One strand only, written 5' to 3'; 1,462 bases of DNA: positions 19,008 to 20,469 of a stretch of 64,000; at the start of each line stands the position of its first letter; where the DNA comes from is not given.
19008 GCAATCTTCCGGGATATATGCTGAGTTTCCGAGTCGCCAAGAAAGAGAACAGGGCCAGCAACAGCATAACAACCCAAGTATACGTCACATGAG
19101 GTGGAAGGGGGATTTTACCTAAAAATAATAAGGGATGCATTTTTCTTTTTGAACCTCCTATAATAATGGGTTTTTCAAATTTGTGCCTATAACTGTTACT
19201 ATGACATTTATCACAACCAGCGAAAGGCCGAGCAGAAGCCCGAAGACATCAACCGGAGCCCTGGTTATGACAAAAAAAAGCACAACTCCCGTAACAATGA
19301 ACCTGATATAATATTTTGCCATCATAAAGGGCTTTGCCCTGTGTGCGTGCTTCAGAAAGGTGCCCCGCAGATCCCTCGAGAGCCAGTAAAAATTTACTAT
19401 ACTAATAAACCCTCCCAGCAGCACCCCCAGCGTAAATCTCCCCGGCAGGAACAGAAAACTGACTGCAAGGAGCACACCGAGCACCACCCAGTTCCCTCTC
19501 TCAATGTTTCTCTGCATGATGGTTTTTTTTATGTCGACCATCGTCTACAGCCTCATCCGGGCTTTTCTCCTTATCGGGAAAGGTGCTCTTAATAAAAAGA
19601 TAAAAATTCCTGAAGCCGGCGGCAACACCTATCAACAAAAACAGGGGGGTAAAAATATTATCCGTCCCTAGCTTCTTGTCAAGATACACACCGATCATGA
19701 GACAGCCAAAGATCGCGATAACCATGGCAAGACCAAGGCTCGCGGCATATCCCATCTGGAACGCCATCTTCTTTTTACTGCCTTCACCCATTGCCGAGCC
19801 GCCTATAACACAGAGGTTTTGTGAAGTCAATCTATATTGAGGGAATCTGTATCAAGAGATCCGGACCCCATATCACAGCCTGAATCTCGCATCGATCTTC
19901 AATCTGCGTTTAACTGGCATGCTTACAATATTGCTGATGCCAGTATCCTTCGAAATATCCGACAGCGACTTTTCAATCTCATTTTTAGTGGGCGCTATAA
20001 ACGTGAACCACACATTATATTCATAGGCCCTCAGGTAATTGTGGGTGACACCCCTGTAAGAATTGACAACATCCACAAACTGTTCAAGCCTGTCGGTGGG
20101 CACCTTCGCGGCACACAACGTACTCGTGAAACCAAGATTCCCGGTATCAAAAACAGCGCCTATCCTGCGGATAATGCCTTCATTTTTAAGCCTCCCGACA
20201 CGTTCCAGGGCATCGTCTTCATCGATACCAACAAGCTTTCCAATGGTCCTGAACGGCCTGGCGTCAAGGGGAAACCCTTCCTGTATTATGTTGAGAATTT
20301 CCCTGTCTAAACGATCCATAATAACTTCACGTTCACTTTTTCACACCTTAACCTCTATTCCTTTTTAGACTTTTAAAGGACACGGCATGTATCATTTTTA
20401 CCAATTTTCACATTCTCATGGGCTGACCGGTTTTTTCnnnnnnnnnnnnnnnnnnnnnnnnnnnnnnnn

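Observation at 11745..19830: Fo operon split by a two-component system, with a sigma-54 promoter and palindromic enhancer in front of an orphan c-subunit / Cache-only protein operon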

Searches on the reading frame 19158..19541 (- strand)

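Call 3: search_protein_families(library=pfam, proteins=[window:19158-19541:-], max_evalue=0.01)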
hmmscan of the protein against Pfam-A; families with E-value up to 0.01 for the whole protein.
window:19158-19541:- (127 aa): 2 families
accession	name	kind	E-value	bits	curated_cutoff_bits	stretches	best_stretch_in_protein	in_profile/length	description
PF03899.21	ATP-synt_I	-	2.5e-17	63.6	25.1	1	15-107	4-99/99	ATP synthase I chain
PF02109.21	DAD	-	0.0004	21.1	27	1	20-92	31-104/109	DAD family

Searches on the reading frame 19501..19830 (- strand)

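Call 3: search_protein_families(library=pfam, proteins=[window:19501-19830:-], max_evalue=0.01)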
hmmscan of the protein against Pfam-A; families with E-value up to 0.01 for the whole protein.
window:19501-19830:- (109 aa): 1 family
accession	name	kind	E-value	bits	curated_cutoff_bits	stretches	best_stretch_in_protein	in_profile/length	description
PF09527.15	ATPase_gene1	-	1e-16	61.1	26.6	1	26-77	1-52/54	Putative F0F1-ATPase subunit Ca2+/Mg2+ transporter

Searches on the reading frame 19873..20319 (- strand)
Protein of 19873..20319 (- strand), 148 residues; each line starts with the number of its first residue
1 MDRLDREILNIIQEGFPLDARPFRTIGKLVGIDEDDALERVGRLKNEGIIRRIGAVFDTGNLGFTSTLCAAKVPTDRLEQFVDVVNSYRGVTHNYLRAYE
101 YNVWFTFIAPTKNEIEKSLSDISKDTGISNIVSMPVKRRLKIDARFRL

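Call 57: search_protein_families(library=pfam, proteins=[window:19873-20319:-], max_evalue=0.001)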
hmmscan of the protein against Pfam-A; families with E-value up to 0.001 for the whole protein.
window:19873-20319:- (148 aa): 3 families
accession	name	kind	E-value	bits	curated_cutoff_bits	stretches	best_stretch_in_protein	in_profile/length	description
PF17805.7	AsnC_trans_reg2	-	7.4e-22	77.7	27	1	62-141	2-86/86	AsnC-like ligand binding domain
PF22451.2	NirdL-like_HTH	-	1.2e-19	70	27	1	5-51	1-47/47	Siroheme decarboxylase NirDL-like HTH domain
PF13404.12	HTH_AsnC-type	-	4.5e-08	33.2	27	1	1-45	1-42/42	AsnC-type helix-turn-helix domain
